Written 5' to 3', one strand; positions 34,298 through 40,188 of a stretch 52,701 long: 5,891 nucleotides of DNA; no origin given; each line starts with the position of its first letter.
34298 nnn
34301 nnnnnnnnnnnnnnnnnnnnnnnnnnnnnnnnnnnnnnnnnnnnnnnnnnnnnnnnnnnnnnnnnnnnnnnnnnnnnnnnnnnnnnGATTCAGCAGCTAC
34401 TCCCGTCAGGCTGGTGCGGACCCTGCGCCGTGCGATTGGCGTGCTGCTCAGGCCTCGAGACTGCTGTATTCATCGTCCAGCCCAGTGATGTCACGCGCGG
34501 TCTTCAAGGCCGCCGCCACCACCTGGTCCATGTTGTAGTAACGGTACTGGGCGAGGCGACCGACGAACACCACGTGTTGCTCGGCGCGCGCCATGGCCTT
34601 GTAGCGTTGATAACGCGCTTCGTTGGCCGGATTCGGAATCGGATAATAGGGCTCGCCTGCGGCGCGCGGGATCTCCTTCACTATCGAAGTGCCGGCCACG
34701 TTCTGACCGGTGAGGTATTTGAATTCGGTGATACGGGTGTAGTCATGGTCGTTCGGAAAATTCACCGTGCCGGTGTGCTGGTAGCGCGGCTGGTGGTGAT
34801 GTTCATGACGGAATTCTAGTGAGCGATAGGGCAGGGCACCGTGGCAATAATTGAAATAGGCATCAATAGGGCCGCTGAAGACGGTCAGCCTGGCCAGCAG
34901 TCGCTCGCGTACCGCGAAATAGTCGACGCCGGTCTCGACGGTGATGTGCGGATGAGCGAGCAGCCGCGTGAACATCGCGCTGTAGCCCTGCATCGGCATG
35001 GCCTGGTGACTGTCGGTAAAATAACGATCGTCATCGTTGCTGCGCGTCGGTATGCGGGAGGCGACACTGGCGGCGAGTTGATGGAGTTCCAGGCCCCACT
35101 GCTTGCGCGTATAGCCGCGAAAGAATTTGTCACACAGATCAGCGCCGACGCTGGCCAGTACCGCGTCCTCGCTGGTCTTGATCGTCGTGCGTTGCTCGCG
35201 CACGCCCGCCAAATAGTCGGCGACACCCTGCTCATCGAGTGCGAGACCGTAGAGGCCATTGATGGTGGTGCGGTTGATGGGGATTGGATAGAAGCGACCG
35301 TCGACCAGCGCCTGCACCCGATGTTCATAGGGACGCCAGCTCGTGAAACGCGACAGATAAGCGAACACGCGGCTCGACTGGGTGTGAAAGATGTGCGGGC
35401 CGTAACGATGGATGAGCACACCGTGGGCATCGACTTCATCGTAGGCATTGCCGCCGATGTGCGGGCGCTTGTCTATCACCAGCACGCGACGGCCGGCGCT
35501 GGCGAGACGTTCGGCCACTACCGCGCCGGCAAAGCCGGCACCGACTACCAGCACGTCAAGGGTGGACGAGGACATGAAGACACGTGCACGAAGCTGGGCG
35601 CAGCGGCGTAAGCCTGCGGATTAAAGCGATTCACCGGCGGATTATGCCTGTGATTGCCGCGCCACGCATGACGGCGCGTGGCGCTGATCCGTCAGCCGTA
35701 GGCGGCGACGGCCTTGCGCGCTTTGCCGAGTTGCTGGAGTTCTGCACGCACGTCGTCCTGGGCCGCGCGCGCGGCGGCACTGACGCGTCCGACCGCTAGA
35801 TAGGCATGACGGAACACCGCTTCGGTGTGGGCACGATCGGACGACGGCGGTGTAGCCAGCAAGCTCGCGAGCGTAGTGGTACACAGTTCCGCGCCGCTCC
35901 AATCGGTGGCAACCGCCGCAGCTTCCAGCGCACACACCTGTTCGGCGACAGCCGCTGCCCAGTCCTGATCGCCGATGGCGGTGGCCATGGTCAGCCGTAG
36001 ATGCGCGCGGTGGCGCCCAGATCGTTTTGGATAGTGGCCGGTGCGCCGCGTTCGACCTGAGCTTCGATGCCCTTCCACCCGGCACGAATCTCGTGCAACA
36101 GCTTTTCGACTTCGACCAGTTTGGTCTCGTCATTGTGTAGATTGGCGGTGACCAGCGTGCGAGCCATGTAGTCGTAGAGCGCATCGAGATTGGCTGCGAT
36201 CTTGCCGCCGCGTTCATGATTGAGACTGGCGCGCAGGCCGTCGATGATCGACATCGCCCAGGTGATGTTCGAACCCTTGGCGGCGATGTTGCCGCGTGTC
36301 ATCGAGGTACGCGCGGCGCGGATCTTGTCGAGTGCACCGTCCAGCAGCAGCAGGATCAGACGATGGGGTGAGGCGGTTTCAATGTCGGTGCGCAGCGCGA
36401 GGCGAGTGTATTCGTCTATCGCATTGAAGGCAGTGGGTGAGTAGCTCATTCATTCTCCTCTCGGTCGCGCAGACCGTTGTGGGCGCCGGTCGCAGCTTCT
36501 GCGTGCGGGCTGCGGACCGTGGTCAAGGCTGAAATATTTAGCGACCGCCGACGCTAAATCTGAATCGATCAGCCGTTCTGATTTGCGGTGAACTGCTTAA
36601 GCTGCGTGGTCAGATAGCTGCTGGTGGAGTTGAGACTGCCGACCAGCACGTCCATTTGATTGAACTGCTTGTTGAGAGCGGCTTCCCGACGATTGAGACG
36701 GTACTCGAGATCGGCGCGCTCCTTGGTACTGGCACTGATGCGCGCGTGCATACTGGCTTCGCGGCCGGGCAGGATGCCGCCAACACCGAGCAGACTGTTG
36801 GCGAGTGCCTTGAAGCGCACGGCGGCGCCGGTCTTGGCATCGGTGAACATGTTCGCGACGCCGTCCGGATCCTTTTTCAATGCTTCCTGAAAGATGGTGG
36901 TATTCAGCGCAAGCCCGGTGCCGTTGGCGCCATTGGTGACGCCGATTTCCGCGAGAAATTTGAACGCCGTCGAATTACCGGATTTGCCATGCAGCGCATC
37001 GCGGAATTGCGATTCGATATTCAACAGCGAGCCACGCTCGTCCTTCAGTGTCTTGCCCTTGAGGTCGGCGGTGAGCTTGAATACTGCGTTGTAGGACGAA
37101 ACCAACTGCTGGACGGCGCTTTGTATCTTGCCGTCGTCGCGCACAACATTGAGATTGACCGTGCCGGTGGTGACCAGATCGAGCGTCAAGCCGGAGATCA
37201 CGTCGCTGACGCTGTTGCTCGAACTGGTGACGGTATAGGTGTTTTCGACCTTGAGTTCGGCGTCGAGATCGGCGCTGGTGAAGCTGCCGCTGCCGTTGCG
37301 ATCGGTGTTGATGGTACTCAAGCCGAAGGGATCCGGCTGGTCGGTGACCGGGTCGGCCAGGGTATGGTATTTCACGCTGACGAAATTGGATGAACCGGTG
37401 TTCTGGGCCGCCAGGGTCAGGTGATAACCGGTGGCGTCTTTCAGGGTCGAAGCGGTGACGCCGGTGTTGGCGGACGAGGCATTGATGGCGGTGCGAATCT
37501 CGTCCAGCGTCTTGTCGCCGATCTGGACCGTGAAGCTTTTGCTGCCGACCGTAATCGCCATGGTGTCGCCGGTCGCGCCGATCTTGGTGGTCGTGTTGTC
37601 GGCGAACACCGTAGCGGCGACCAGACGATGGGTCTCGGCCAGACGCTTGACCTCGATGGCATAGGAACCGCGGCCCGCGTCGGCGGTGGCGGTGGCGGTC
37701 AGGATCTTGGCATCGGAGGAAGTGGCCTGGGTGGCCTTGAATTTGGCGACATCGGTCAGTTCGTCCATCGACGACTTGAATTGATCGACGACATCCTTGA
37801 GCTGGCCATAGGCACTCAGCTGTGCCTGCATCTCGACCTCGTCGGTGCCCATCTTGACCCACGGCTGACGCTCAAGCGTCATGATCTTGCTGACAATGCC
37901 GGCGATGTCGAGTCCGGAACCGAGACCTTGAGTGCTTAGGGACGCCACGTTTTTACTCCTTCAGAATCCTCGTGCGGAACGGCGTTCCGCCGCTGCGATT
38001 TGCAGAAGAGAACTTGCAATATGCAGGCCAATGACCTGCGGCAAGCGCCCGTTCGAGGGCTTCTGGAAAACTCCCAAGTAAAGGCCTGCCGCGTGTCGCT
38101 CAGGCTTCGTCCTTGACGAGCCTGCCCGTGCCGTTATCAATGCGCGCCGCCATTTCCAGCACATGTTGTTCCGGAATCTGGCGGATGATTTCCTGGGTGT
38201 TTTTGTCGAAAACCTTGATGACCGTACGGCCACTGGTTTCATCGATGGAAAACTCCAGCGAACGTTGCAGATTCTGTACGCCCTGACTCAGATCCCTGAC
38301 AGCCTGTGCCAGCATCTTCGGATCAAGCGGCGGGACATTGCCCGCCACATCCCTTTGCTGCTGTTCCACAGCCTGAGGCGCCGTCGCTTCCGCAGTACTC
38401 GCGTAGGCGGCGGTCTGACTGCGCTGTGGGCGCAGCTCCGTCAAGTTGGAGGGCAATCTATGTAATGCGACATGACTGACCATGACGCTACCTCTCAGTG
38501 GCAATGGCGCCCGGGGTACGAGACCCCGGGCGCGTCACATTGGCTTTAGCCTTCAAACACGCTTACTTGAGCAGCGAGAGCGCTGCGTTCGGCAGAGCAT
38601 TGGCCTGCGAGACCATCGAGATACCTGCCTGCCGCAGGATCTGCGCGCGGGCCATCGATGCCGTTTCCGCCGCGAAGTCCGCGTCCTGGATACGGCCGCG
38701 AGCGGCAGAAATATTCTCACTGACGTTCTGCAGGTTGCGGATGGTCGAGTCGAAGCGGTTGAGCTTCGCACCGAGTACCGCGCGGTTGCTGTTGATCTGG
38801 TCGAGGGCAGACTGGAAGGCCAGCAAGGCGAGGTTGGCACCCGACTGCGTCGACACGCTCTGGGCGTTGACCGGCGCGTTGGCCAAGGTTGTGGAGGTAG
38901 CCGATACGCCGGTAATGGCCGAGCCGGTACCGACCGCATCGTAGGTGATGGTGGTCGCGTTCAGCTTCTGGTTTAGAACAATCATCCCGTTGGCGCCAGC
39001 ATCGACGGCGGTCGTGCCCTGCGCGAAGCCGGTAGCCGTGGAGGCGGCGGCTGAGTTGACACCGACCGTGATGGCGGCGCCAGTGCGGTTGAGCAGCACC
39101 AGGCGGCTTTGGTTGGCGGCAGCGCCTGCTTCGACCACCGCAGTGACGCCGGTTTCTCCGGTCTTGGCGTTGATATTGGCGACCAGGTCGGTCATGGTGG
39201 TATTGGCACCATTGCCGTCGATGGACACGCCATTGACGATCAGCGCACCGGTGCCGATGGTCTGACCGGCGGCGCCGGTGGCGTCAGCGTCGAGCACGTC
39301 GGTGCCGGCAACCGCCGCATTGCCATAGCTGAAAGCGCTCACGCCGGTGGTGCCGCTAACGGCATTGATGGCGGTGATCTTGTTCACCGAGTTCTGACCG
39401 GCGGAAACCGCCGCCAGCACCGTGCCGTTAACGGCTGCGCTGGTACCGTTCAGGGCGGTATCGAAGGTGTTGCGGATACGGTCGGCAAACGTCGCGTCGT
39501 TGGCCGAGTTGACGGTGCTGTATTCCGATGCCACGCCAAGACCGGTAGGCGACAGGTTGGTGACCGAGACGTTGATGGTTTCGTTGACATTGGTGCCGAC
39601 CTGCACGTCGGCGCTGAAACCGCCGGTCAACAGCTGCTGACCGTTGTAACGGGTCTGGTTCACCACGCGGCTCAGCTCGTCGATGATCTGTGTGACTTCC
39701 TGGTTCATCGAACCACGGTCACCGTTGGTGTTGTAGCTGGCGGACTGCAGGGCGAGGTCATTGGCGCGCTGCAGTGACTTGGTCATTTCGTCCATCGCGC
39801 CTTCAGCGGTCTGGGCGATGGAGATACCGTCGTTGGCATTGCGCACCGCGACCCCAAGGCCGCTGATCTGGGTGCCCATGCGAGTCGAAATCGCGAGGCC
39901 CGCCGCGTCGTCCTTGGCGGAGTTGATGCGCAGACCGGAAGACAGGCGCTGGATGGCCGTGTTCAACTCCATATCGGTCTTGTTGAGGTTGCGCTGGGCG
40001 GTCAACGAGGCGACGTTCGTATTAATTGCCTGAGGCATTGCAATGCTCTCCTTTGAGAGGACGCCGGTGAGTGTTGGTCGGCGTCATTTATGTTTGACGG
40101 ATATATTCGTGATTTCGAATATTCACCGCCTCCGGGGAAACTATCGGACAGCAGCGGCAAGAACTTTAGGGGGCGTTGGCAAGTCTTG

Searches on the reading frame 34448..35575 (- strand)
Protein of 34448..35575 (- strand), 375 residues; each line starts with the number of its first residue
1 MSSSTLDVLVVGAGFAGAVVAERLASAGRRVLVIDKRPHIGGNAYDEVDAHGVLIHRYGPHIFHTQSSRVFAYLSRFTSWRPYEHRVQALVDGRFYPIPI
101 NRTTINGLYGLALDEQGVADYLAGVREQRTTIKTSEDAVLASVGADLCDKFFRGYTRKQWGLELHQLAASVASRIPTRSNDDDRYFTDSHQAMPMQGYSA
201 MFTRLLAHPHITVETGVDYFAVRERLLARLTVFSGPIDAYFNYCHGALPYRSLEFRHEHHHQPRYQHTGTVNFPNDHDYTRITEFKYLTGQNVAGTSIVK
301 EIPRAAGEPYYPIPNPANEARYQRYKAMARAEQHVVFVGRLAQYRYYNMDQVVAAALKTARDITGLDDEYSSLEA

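Call 4: search_protein_families(library=pfam, proteins=[window:34448-35575:-], max_evalue=0.01)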
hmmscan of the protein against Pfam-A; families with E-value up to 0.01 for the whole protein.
window:34448-35575:- (375 aa): 16 families
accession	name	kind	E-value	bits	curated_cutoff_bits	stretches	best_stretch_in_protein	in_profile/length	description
PF03275.19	GLF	-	9.8e-71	238.1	26.3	1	150-346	1-203/203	UDP-galactopyranose mutase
PF13450.12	NAD_binding_8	-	1.1e-20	74.1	21.9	1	10-77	1-68/68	NAD(P)-binding Rossmann-like domain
PF01266.30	DAO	-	1.1e-07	32.1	27.9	1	7-43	1-38/353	FAD dependent oxidoreductase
PF01593.30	Amino_oxidase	-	2.2e-07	31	19.8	1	15-77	1-61/443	Flavin containing amine oxidoreductase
PF12831.13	FAD_oxidored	-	6.6e-07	29.4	27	1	7-44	1-38/416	FAD dependent oxidoreductase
PF00890.30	FAD_binding_2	-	5.7e-06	26.2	20.4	1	7-43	1-37/414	FAD binding domain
PF07992.20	Pyr_redox_2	-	9.9e-05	22.3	26.1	1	7-39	2-34/291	Pyridine nucleotide-disulphide oxidoreductase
PF03486.20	HI0933_like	-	0.00012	22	50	1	7-41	2-36/244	HI0933-like protein Rossmann domain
PF01494.25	FAD_binding_3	-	0.00012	21.9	22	1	6-38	2-34/349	FAD binding domain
PF00070.33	Pyr_redox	-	0.00016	22.6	22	1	8-47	2-40/82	Pyridine nucleotide-disulphide oxidoreductase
PF13454.12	NAD_binding_9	-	0.00089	19.7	21.8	1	10-55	2-51/155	FAD-NAD(P)-binding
PF05834.18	Lycopene_cycl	-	0.0031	17.1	23.4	1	7-40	1-36/380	Lycopene cyclase protein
PF02737.24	3HCDH_N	-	0.0075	16.6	22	0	8-48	2-42/180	3-hydroxyacyl-CoA dehydrogenase, NAD binding domain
PF02254.24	TrkA_N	-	0.0083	16.9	23.8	0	8-40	1-33/116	TrkA-N domain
PF00996.24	GDI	-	0.0093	15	23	0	6-44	5-43/436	GDP dissociation inhibitor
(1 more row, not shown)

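Call 63: search_protein_families(library=ncbifam, proteins=[window:34448-35575:-], max_evalue=1)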
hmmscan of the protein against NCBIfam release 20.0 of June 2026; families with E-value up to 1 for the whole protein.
window:34448-35575:- (375 aa): 147 families (the best 25 are shown)
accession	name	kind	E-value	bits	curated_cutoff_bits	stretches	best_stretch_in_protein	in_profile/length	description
TIGR00031.1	UDP-GALP_mutase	equivalog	2.1e-107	359.4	303.75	1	7-363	3-376/378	UDP-galactopyranose mutase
NF005547.0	PRK07208.1-3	equivalog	1.5e-18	66.8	380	2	7-174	6-179/465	hypothetical protein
NF005548.0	PRK07208.1-4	equivalog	8.5e-18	64.2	389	2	7-173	5-172/488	hypothetical protein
NF005545.0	PRK07208.1-1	equivalog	2.3e-15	56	451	1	4-173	6-176/504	hypothetical protein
NF005546.0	PRK07208.1-2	equivalog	2e-11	43.2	418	2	96-170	129-202/527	hypothetical protein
TIGR03467.1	HpnE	equivalog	7e-08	32.2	283.05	1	8-77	1-70/430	hydroxysqualene dehydroxylase HpnE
TIGR02032.1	GG-red-SF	subfamily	1.1e-07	31.9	158.8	1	7-38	2-33/297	geranylgeranyl reductase family protein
TIGR01813.1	flavo_cyto_c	subfamily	4.8e-07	28.8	285.45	1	7-44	1-39/444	flavocytochrome c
TIGR02734.1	crtI_fam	subfamily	5.6e-07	28.6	238.1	1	8-46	1-39/504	phytoene desaturase family protein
NF005560.0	PRK07233.1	equivalog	1.5e-06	27.3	252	1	8-66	3-60/435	hypothetical protein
NF009472.0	PRK12834.1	equivalog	1.6e-06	26.9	476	1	5-45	4-46/550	FAD-binding dehydrogenase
TIGR04542.1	GMC_mycofac_2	equivalog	3.9e-06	26.2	400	1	7-39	1-34/425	mycofactocin system GMC family oxidoreductase MftG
TIGR01372.1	soxA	subfamily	5.6e-06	24.4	1164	1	6-47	169-210/996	sarcosine oxidase subunit alpha family protein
TIGR03197.1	MnmC_Cterm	equivalog_domain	7.6e-06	25.2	174.2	1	7-44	1-38/400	FAD-dependent 5-carboxymethylaminomethyl-2-thiouridine(34) oxidoreductase MnmC1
NF003585.0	PRK05249.1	equivalog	9.4e-06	24.5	465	1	3-44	4-45/464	Si-specific NAD(P)(+) transhydrogenase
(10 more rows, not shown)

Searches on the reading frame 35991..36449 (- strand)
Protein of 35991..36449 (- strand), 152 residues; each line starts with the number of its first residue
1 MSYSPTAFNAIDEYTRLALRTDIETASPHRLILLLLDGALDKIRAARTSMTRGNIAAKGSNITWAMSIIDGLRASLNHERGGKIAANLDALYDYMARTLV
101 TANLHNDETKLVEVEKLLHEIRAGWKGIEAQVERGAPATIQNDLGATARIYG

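Call 4: search_protein_families(library=pfam, proteins=[window:35991-36449:-], max_evalue=0.01)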
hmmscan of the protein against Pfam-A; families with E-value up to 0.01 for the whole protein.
window:35991-36449:- (152 aa): 1 family
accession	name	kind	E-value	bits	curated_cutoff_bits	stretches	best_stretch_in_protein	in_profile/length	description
PF02561.19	FliS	-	6.5e-38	130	26.7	1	14-128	4-114/115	Flagellar protein FliS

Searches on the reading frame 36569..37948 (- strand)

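Call 4: search_protein_families(library=pfam, proteins=[window:36569-37948:-], max_evalue=0.01)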
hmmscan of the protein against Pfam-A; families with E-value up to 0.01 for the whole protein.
window:36569-37948:- (459 aa): 3 families
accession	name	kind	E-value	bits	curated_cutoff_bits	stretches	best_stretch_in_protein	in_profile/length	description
PF07195.17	FliD_C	-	1.4e-34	120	25.4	1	229-441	3-236/236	Flagellar hook-associated protein 2 C-terminus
PF02465.23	FliD_N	-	3.7e-24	85.6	24.8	1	11-107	1-97/97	Flagellar hook-associated protein 2 N-terminus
PF07196.18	Flagellin_IN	-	5.1e-06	27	22.7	1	131-181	3-53/55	Flagellin hook IN motif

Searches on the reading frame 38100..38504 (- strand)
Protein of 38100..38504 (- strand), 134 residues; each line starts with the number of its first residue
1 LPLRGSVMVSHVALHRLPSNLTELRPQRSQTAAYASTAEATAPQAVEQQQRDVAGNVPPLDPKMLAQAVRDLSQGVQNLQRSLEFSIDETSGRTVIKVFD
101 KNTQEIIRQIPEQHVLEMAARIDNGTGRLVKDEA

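Call 64: search_protein_families(library=pfam, proteins=[window:38100-38504:-], max_evalue=0.1)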
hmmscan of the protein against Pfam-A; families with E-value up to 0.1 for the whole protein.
window:38100-38504:- (134 aa): 2 families
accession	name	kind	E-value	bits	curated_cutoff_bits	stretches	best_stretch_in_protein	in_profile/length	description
PF03646.20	FlaG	-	5.9e-23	81.4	23.8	1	35-131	4-100/101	FlaG protein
PF02271.21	UCR_14kD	-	0.058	13.8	27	0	12-48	40-76/100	Ubiquinol-cytochrome C reductase complex 14kD subunit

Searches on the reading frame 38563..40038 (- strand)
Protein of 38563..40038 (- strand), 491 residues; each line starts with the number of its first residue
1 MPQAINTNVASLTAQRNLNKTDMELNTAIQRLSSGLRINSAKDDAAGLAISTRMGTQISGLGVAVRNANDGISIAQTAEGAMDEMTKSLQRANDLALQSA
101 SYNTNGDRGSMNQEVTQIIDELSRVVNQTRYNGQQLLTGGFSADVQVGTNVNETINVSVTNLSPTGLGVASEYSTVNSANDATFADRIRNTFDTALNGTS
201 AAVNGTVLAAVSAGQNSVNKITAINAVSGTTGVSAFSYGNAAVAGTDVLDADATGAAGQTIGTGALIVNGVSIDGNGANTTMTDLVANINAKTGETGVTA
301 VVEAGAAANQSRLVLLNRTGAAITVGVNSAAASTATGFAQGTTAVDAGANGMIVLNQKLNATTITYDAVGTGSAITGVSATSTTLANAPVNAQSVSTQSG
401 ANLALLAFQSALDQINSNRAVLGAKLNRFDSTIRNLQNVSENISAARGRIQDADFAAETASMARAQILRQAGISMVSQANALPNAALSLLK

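Call 4: search_protein_families(library=pfam, proteins=[window:38563-40038:-], max_evalue=0.01)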
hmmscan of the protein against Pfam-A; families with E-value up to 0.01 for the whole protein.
window:38563-40038:- (491 aa): 3 families
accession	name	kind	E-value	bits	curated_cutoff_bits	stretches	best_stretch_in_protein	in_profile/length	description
PF00669.25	Flagellin_N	-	1.6e-41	142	26.6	1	5-140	1-137/139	Bacterial flagellin N-terminal helical region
PF00700.27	Flagellin_C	-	1.4e-22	80.2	23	1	409-490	5-86/86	Bacterial flagellin C-terminal helical region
PF07196.18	Flagellin_IN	-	0.0011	19.6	22.7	1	269-315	5-51/55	Flagellin hook IN motif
